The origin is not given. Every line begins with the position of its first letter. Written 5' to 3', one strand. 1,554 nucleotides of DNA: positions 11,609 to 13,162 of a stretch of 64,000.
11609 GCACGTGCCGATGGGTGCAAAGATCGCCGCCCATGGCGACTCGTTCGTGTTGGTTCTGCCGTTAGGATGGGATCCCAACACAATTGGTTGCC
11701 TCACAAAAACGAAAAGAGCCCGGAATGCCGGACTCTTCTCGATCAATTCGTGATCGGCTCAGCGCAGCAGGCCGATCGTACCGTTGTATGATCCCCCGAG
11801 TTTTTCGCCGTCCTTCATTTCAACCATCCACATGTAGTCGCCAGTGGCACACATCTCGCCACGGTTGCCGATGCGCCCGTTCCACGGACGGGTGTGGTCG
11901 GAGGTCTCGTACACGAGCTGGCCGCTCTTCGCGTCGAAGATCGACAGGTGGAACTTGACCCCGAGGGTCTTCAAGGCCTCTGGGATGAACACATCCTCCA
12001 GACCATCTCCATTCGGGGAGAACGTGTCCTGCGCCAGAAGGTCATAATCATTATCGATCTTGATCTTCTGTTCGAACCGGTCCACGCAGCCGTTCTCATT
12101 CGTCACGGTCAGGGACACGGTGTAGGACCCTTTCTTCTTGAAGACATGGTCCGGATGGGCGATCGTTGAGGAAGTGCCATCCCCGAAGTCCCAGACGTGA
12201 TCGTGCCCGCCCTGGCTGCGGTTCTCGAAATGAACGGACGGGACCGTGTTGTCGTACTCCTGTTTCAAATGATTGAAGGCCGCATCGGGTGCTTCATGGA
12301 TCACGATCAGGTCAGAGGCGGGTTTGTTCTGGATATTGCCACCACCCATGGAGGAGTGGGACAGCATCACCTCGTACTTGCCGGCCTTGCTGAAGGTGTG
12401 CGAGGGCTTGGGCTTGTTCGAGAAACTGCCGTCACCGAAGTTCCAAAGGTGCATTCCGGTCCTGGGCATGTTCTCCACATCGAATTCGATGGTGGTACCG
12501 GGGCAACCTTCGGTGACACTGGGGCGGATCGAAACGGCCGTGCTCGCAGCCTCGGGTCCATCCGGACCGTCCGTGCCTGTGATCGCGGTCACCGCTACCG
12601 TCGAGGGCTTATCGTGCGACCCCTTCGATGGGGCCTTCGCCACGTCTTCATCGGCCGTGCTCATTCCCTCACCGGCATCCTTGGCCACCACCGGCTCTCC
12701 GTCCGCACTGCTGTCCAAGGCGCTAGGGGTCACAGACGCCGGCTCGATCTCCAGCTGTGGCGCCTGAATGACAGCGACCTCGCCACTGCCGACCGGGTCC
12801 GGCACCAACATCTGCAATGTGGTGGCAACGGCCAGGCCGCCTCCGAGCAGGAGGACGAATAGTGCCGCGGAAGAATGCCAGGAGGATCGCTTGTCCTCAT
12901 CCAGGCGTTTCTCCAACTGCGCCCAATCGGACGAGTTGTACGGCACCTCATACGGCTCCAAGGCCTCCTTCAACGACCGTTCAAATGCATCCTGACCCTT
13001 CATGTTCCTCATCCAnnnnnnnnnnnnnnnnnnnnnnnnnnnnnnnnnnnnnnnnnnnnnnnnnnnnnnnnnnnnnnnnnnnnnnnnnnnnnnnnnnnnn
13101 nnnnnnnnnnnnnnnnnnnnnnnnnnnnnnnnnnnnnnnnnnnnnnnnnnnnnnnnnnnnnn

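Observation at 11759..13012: Anti-sigma-like membrane protein with PKD domains and a T9SS type-B CTD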

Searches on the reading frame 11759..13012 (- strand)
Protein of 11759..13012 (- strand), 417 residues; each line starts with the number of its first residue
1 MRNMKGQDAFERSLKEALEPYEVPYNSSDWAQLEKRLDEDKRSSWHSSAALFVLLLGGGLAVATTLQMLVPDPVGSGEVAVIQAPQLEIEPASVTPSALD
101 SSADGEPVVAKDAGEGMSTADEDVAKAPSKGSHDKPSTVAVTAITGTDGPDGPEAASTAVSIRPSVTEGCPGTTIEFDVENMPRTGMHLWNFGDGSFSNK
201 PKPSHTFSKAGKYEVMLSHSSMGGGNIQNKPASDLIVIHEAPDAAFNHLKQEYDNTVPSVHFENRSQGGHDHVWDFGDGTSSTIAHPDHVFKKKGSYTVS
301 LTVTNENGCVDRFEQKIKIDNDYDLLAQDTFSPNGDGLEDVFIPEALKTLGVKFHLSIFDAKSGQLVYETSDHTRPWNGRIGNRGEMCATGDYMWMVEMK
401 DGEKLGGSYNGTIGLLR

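Call 3: search_protein_families(library=pfam, proteins=[window:11759-13012:-], max_evalue=0.1)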
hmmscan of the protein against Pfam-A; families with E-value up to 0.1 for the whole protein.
window:11759-13012:- (417 aa): 4 families
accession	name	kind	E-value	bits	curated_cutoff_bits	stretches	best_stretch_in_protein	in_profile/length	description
PF18911.6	PKD_4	-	2e-26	92.3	27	2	260-316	24-80/85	PKD domain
PF00801.26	PKD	-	9.6e-18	64.4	23.5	2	273-309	33-71/80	PKD domain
PF13585.12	CHU_C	-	3.4e-11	43.6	27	1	328-404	4-77/86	CHU_C Type IX secretion signal domain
PF18981.6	InlK_D3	-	0.0082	16.6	25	0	289-309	43-64/75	Internalin K domain (D3/D4)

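Call 4: search_protein_families(library=ncbifam, proteins=[window:11759-13012:-], max_evalue=0.1)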
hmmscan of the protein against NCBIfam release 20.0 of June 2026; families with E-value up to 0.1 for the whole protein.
window:11759-13012:- (417 aa): 4 families
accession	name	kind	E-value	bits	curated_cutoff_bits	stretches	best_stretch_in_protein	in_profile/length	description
TIGR04131.1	Bac_Flav_CTERM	domain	1.2e-07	31.8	35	1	328-407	4-79/85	T9SS type B sorting domain-containing protein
TIGR00864.1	PCC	subfamily_domain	2.7e-07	27.4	1861.4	1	159-308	1060-1209/2700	polycystin cation channel protein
TIGR03769.1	P_ac_wall_RPT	domain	0.007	16.9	30.9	0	285-305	3-23/41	TIGR03769 domain-containing protein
NF058578.1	CPR_pilus_PamR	equivalog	0.038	12.9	300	0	280-310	191-229/297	pilus system RbmA-like protein PamR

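Call 7: find_homologous_proteins(query=window:11759-13012:-, max_evalue=0.001)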
Query window:11759-13012:- (417 aa): 1676 proteins with E <= 0.001 among 8000 candidates; the best 120 are listed.
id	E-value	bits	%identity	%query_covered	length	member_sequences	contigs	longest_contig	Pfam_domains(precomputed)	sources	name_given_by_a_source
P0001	1.6e-283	958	100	100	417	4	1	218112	PF00801.27,PF13585.13,PF18911.7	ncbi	ncbi:MAG: PKD domain-containing protein [Flavobacteriales bacterium]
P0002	3.2e-183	627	66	99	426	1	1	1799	PF00801.27,PF13585.13,PF18911.7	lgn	-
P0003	1.1e-179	616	66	100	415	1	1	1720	PF00801.27,PF13585.13,PF18911.7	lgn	-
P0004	3.0e-176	605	64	99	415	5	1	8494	PF00801.27,PF13585.13,PF18911.7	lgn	-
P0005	4.0e-174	598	63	100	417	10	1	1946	PF00801.27,PF13585.13,PF18911.7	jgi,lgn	-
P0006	1.0e-170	586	64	99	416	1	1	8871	PF00801.27,PF13585.13,PF18911.7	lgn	-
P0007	1.1e-170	586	63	99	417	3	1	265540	PF00801.27,PF13585.13,PF18911.7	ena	-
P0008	3.6e-162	558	58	99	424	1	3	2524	PF00801.27,PF13585.13,PF18911.7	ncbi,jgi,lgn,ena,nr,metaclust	ncbi:MAG TPA: PKD domain-containing protein [Flavobacteriales bacterium]|nr:PKD domain-containing pr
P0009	1.8e-161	556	59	99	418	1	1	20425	PF00801.27,PF13585.13,PF18911.7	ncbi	ncbi:MAG: PKD domain-containing protein [Flavobacteriales bacterium]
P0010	9.5e-161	553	56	100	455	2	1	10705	PF00801.27,PF13585.13,PF18911.7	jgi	jgi:PKD repeat protein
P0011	1.5e-160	553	59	99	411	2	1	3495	PF00801.27,PF13585.13,PF18911.7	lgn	-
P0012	1.5e-160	553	58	99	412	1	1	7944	PF00801.27,PF13585.13,PF18911.7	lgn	-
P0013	8.0e-160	550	59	100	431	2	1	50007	PF00801.27,PF13585.13,PF18911.7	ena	-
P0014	8.9e-160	550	58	99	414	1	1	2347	PF00801.27,PF13585.13,PF18911.7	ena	-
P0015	3.1e-159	548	58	99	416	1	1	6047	PF00801.27,PF13585.13,PF18911.7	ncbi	-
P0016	4.1e-159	548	58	99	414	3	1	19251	PF00801.27,PF13585.13,PF18911.7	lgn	-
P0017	2.1e-158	546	57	100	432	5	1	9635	PF00801.27,PF13585.13,PF18911.7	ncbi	-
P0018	5.7e-158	544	58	99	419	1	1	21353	PF00801.27,PF13585.13,PF18911.7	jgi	-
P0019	1.2e-157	543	57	99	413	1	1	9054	PF00801.27,PF13585.13,PF18911.7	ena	-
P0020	3.2e-157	542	59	99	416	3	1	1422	PF00801.27,PF13585.13,PF18911.7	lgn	-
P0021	7.1e-157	541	60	98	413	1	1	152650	PF00801.27,PF13585.13,PF18911.7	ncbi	ncbi:MAG: PKD domain-containing protein [Flavobacteriales bacterium]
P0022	7.3e-157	541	58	99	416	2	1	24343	PF00801.27,PF13585.13,PF18911.7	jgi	-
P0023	9.4e-157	540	58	99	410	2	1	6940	PF00801.27,PF13585.13,PF18911.7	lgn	-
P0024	5.4e-156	538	58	99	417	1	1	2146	PF00801.27,PF13585.13,PF18911.7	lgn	-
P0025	1.0e-155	537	58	99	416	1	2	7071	PF00801.27,PF13585.13,PF18911.7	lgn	-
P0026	2.5e-155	536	59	99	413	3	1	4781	PF00801.27,PF13585.13,PF18911.7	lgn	-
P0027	3.4e-155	535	58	99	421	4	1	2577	PF00801.27,PF13585.13,PF18911.7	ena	-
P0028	5.6e-155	534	57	100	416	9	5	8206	PF00801.27,PF13585.13,PF18911.7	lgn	-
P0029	6.5e-155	534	58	99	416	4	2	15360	PF00801.27,PF13585.13,PF18911.7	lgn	-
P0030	7.0e-155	534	57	99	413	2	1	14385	PF00801.27,PF13585.13,PF18911.7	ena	-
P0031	7.4e-155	534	58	99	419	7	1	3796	PF00801.27,PF13585.13,PF18911.7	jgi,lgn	-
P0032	8.8e-155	534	57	100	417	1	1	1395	PF00801.27,PF13585.13,PF18911.7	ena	-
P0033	6.1e-154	531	57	100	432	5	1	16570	PF00801.27,PF13585.13,PF18911.7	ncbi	-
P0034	7.3e-154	531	58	99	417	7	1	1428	PF00801.27,PF13585.13,PF18911.7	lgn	-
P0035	7.5e-154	531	57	100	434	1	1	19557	PF00801.27,PF13585.13,PF18911.7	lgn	-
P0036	7.9e-154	531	57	100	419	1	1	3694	PF00801.27,PF13585.13,PF18911.7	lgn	-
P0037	1.0e-153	530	58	99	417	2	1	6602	PF00801.27,PF13585.13,PF18911.7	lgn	-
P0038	1.0e-153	530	58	99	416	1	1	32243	PF00801.27,PF13585.13,PF18911.7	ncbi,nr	ncbi:MAG: PKD domain-containing protein [Flavobacteriales bacterium]|nr:PKD domain-containing protei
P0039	3.5e-153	529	57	99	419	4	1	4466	PF00801.27,PF13585.13,PF18911.7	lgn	-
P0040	5.9e-153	528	59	99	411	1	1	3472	PF00801.27,PF13585.13,PF18911.7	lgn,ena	-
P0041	6.1e-153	528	59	99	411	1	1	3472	PF00801.27,PF13585.13,PF18911.7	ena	-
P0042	6.9e-153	528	58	99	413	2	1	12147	PF00801.27,PF13585.13,PF18911.7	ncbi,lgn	-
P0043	2.4e-152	526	56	99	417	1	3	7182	PF00801.27,PF13585.13,PF18911.7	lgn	-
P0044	3.1e-152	525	57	99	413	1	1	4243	PF00801.27,PF13585.13,PF18911.7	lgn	-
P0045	4.2e-152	525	58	99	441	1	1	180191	PF00801.27,PF13585.13,PF18911.7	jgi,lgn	jgi:PKD repeat protein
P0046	8.2e-152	524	58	99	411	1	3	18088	PF00801.27,PF13585.13,PF18911.7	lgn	-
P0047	2.5e-151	522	57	99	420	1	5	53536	PF00801.27,PF13585.13,PF18911.7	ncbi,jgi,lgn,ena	jgi:gliding motility-associated-like protein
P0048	2.9e-151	522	58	99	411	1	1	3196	PF00801.27,PF13585.13,PF18911.7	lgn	-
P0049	3.4e-151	522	56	99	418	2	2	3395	PF00801.27,PF13585.13,PF18911.7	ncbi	-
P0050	3.5e-151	522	56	100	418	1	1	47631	PF00801.27,PF13585.13,PF18911.7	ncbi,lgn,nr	ncbi:MAG: PKD domain-containing protein [Flavobacteriales bacterium]|nr:PKD domain-containing protei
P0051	6.3e-151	521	54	100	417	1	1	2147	PF00801.27,PF13585.13,PF18911.7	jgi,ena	-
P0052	7.8e-151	521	57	99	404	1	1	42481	PF00801.27,PF13585.13,PF18911.7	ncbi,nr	ncbi:MAG: PKD domain-containing protein [Flavobacteriales bacterium]|nr:PKD domain-containing protei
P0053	8.8e-151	521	56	99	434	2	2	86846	PF00801.27,PF13585.13,PF18911.7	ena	-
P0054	8.8e-151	521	57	99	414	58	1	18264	PF00801.27,PF13585.13,PF18911.7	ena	-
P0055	8.9e-151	521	56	99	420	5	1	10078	PF00801.27,PF13585.13,PF18911.7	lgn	-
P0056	1.1e-150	520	56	99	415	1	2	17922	PF00801.27,PF13585.13,PF18911.7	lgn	-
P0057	2.3e-150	519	56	99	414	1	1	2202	PF00801.27,PF13585.13,PF18911.7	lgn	-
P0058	5.1e-150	518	57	99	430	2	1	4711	PF00801.27,PF13585.13,PF18911.7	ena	-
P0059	9.0e-150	517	56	99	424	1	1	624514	PF00801.27,PF13585.13,PF18911.7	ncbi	ncbi:MAG: PKD domain-containing protein [Flavobacteriales bacterium]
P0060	1.3e-149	517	56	99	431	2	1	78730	PF00801.27,PF13585.13,PF18911.7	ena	-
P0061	1.4e-149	517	57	100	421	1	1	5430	PF00801.27,PF13585.13,PF18911.7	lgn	-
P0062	1.4e-149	517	57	100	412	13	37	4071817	PF00801.27,PF13585.13,PF18911.7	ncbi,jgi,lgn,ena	jgi:gliding motility-associated-like protein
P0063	2.3e-149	516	56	100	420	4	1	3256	PF00801.27,PF13585.13,PF18911.7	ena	-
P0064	2.6e-149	516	56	99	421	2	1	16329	PF00801.27,PF13585.13,PF18911.7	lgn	-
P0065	2.8e-149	516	56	100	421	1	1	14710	PF00801.27,PF13585.13,PF18911.7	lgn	-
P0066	3.2e-149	515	54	100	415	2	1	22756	PF00801.27,PF13585.13,PF18911.7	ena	-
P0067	4.1e-149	515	56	100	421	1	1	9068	PF00801.27,PF13585.13,PF18911.7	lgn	-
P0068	5.0e-149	515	56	99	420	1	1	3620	PF00801.27,PF13585.13,PF18911.7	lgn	-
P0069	5.7e-149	515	57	100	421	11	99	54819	PF00801.27,PF13585.13,PF18911.7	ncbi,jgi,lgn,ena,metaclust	jgi:gliding motility-associated-like protein|metaclust:\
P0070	1.2e-148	514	58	99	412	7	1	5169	PF00801.27,PF13585.13,PF18911.7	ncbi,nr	ncbi:MAG: PKD domain-containing protein [Flavobacteriales bacterium]|nr:PKD domain-containing protei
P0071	1.2e-148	514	58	99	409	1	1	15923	PF00801.27,PF13585.13,PF18911.7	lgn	-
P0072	1.2e-148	514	57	99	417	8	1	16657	PF00801.27,PF13585.13,PF18911.7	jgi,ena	-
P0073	1.2e-148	514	57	100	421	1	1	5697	PF00801.27,PF13585.13,PF18911.7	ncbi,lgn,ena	-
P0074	2.4e-148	513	56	99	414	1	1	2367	PF00801.27,PF13585.13,PF18911.7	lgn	-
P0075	4.8e-148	512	55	99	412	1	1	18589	PF00801.27,PF13585.13,PF18911.7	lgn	-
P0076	4.8e-148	512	56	99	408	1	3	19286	PF00801.27,PF13585.13,PF18911.7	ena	-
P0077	6.6e-148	511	55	99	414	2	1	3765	PF00801.27,PF13585.13,PF18911.7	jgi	jgi:gliding motility-associated-like protein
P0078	6.8e-148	511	54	99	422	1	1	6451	PF00801.27,PF13585.13,PF18911.7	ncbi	-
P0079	7.2e-148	511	57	99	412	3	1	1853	PF00801.27,PF13585.13,PF18911.7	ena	-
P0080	8.8e-148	511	55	99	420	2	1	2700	PF00801.27,PF13585.13,PF18911.7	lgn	-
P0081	9.7e-148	511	56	99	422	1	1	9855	PF00801.27,PF13585.13,PF18911.7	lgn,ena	-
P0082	1.2e-147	510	56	99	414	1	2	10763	PF00801.27,PF13585.13,PF18911.7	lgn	-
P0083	1.5e-147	510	56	99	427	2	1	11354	PF00801.27,PF13585.13,PF18911.7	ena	-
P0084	1.8e-147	510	57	99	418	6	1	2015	PF00801.27,PF13585.13,PF18911.7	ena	-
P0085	2.1e-147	509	55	99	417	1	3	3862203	PF00801.27,PF13585.13,PF18911.7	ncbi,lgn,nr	ncbi:MAG: PKD domain-containing protein [Flavobacteriales bacterium]|nr:PKD domain-containing protei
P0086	3.8e-147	509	56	99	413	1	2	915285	PF00801.27,PF13585.13,PF18911.7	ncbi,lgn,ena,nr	ncbi:MAG: PKD domain-containing protein [Flavobacteriales bacterium]|nr:PKD domain-containing protei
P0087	4.8e-147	508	55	99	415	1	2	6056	PF00801.27,PF13585.13,PF18911.7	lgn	-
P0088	5.4e-147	508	55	99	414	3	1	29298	PF00801.27,PF13585.13,PF18911.7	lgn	-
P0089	5.4e-147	508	55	99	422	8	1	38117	PF00801.27,PF13585.13,PF18911.7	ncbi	-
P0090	8.4e-147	508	57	99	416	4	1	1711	PF00801.27,PF13585.13,PF18911.7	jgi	jgi:gliding motility-associated-like protein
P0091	9.5e-147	507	55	99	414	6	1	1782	PF00801.27,PF13585.13,PF18911.7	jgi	jgi:gliding motility-associated-like protein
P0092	9.6e-147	507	57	99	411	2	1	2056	PF00801.27,PF13585.13,PF18911.7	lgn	-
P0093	1.0e-146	507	55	99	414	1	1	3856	PF00801.27,PF13585.13,PF18911.7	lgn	-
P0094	1.8e-146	506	55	99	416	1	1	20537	PF00801.27,PF13585.13,PF18911.7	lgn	-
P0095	2.1e-146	506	55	100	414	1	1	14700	PF00801.27,PF13585.13,PF18911.7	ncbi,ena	-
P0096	5.6e-146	505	57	99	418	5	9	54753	PF00801.27,PF13585.13,PF18911.7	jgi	jgi:gliding motility-associated-like protein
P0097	5.9e-146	505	53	100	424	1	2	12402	PF00801.27,PF13585.13,PF18911.7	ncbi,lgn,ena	-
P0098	7.1e-146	504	56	99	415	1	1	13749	PF00801.27,PF13585.13,PF18911.7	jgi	-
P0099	8.3e-146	504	55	99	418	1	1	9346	PF00801.27,PF13585.13,PF18911.7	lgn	-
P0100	8.8e-146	504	54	99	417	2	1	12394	PF00801.27,PF13585.13,PF18911.7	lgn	-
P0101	1.6e-145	503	54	99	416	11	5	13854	PF00801.27,PF13585.13,PF18911.7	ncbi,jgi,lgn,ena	-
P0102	1.7e-145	503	55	98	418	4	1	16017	PF00801.27,PF13585.13,PF18911.7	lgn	-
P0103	2.0e-145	503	56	99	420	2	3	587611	PF00801.27,PF13585.13,PF18911.7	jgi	jgi:gliding motility-associated-like protein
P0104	3.8e-145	502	56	99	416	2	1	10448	PF00801.27,PF13585.13,PF18911.7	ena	-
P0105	4.3e-145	502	54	99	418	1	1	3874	PF00801.27,PF13585.13,PF18911.7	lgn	-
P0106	4.7e-145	502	54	100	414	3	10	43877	PF00801.27,PF13585.13,PF18911.7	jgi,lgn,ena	jgi:PKD repeat protein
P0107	5.5e-145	502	55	99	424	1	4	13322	PF00801.27,PF13585.13,PF18911.7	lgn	-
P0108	6.0e-145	501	55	100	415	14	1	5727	PF00801.27,PF13585.13,PF18911.7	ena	-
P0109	7.2e-145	501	56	99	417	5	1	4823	PF00801.27,PF13585.13,PF18911.7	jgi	jgi:PKD repeat protein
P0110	8.9e-145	501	54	100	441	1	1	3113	PF00801.27,PF13585.13,PF18911.7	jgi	jgi:hypothetical protein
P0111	1.2e-144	500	56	99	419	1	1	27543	PF00801.27,PF13585.13,PF18911.7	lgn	-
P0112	1.5e-144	500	54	99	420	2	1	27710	PF00801.27,PF13585.13,PF18911.7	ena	-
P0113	1.7e-144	500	56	97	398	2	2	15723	PF00801.27,PF13585.13,PF18911.7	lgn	-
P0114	2.1e-144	500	54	100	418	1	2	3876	PF00801.27,PF13585.13,PF18911.7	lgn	-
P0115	2.2e-144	500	55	100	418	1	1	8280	PF00801.27,PF13585.13,PF18911.7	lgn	-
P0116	2.4e-144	499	55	100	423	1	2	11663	PF00801.27,PF13585.13,PF18911.7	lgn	-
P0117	2.7e-144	499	54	100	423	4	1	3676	PF00801.27,PF13585.13,PF18911.7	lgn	-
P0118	3.2e-144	499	55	98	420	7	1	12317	PF00801.27,PF13585.13,PF18911.7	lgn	-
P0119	4.9e-144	498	53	99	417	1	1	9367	PF00801.27,PF13585.13,PF18911.7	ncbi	-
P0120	4.9e-144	498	53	99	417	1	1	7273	PF00801.27,PF13585.13,PF18911.7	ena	-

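Call 9: find_related_loci(query=A1, collection=genome_contigs, flank=6000)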
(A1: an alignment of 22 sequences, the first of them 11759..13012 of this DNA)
Query A1 (417 aa) in genome_contigs; peptide patterns used: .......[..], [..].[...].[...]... (x = any residue, [..] = any of these).
600 stretches matched a pattern (row limit reached: there are more); 547 encode a relative of the query (tblastn E <= 1e-3); the best 80 are kept; 80 distinct loci.
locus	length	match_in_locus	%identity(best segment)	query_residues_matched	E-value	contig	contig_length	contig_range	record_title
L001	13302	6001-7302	56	4-417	1e-160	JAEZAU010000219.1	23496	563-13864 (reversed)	MAG: Bacteroidetes bacterium isolate OH_CBrB_165 k127_2534699, whole genome shotgun sequence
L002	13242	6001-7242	58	1-417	2e-159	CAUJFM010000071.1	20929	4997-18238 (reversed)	MAG: Bacteroidota bacterium isolate KLAP54 genome assembly, contig: KLAP54_740665, whole genome shotgun sequence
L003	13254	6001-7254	58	2-417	5e-159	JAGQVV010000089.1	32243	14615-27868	MAG: Flavobacteriales bacterium isolate HKST-UBA112 2012-05-30_1_(paired)_contig_52469, whole genome shotgun sequence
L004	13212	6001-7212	57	4-417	1e-156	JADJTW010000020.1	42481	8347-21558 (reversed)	MAG: Flavobacteriales bacterium isolate Hirt_18-Q3-R61-65_BATAC.102 tig00050334-10-422780, whole genome shotgun sequence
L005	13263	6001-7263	57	1-417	9e-156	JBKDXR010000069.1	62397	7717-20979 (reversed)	MAG: Flavobacteriales bacterium isolate samp_4376_concoct_992 samp_4376_749029, whole genome shotgun sequence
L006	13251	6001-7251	58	4-417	6e-155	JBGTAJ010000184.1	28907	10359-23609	MAG: Flavobacteriales bacterium isolate JTS-AC70 k141_568007, whole genome shotgun sequence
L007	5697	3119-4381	57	1-417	5e-156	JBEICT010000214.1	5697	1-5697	MAG: Flavobacteriales bacterium isolate Sample-101-S75-bin-153 Sample_101_S75-bin_153-k141_766059, whole genome shotgun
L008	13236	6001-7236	57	4-417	1e-150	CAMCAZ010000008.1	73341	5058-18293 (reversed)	MAG: Chryseobacterium gleum isolate ZE-13nov19-170 genome assembly, contig: ZE-13nov19-C261, whole genome shotgun sequen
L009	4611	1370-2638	54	2-417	5e-152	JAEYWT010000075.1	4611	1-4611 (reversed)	MAG: Bacteroidetes bacterium isolate OH_CBlB_283 k127_2002575, whole genome shotgun sequence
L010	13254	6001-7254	64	1-417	8e-172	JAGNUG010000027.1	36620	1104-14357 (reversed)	MAG: Flavobacteriales bacterium isolate Go_SlAct_bin_193 Go_SlAct_3516_length_36620_cov_5.433343, whole genome shotgun s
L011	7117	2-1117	58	49-417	9e-144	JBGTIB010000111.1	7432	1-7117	MAG: Flavobacteriales bacterium isolate JTS-RE253 k141_184110, whole genome shotgun sequence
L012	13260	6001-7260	54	1-417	2e-143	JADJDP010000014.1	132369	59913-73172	MAG: Flavobacteriales bacterium isolate Aved_18-Q3-R54-62_MAXAC.228_sub tig00025614-10-1322330, whole genome shotgun seq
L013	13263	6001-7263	50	3-416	1e-127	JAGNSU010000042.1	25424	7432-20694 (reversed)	MAG: Flavobacteriales bacterium isolate Go_SlAct_bin_145 Go_SlAct_6718_length_25424_cov_13.980907, whole genome shotgun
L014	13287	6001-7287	47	6-417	6e-126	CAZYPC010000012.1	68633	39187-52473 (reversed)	MAG TPA_asm: uncultured Chryseobacterium sp. isolate SRP189682_co1_319 genome assembly, contig: NODE_353_length_68633_co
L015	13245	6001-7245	48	8-417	6e-125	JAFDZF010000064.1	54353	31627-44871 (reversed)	MAG: Bacteroidetes bacterium isolate SZAS-76 CK_MAG-21__64__length-54353, whole genome shotgun sequence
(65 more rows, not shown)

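Call 55: predict_structure(alignment_id=A1)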
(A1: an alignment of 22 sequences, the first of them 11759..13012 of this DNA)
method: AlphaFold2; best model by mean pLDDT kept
length: 417 residues; sequences in the alignment: 22
mean_pLDDT: 64.8   pTM: 0.41
mean pLDDT of the five models: 64.8, 62.1, 62.1, 60.3, 41.8
residues with pLDDT >= 90: 97; 70-90: 108; 50-70: 63; < 50: 149
segments of 3 or more residues with pLDDT < 50: 1-5, 18-28, 41-156, 330-341
pLDDT, mean of each block of 10 residues (from residue 1): 47 57 45 56 44 39 38 32 34 38 35 30 34 34 34 49 82 89 80 93 92 89 71 85 92 66 93 95 92 92 95 94 60 43 51 77 86 76 75 79 64 69
secondary structure, 60 per line:
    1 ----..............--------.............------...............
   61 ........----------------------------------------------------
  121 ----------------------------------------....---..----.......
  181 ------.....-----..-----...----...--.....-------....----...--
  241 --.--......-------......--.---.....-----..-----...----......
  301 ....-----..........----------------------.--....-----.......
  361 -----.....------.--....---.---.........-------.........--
elements in order: H5-18 H27-39 H46-68 E161-164 E174-180 E187-191 E204-206 E211-213 E216-220 E228-231 E236-238 E246-251 E259-264 E271-275 E288-290 E295-304 E310-319 H345-348 E354-360 E366-370 E391-399 E407-415
